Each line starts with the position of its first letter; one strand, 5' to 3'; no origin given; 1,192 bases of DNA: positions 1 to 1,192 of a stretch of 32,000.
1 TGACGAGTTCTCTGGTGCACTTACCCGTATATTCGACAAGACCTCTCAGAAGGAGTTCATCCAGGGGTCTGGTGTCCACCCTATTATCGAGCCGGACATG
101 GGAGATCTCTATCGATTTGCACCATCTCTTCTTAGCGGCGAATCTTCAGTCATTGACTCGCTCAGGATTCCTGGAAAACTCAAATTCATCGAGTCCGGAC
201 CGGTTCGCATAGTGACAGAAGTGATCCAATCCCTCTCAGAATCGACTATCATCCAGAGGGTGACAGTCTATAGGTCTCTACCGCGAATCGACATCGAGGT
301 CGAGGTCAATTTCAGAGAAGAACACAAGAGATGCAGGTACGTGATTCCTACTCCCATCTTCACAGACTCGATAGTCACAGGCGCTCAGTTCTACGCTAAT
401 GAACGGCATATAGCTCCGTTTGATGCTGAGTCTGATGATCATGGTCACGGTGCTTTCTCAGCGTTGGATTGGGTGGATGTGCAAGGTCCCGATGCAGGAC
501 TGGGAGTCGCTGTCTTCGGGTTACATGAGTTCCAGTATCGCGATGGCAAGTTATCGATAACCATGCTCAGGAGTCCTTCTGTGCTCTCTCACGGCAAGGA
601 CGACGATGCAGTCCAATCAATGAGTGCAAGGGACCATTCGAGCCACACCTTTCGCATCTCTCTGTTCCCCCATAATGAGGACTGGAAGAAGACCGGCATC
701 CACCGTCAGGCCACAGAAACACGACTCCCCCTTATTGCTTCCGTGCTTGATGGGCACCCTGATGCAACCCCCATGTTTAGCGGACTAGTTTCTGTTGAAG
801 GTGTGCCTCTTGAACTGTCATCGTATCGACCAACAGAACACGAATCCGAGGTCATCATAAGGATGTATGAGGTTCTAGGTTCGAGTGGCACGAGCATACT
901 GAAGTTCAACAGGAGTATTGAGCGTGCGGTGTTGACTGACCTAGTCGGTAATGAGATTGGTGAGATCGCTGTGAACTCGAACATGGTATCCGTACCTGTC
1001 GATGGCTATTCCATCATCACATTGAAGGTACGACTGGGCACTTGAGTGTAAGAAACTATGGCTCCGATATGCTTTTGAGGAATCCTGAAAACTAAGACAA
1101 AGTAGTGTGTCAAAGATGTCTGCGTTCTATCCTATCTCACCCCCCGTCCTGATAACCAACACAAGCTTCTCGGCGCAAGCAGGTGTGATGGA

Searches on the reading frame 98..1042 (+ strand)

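Call 99: search_protein_families(library=pfam, proteins=[window:98-1042:+], max_evalue=0.001)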
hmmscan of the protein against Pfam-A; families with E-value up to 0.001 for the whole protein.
window:98-1042:+ (315 aa): 2 families
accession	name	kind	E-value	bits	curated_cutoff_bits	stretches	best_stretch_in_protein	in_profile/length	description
PF07748.19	Glyco_hydro_38C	-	5.1e-12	46.9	25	1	29-161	70-201/206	Glycosyl hydrolases family 38 C-terminal domain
PF17677.7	Glyco_hydro38C2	-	1.5e-06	28.6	22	1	240-309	4-72/72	Glycosyl hydrolases family 38 C-terminal beta sandwich domain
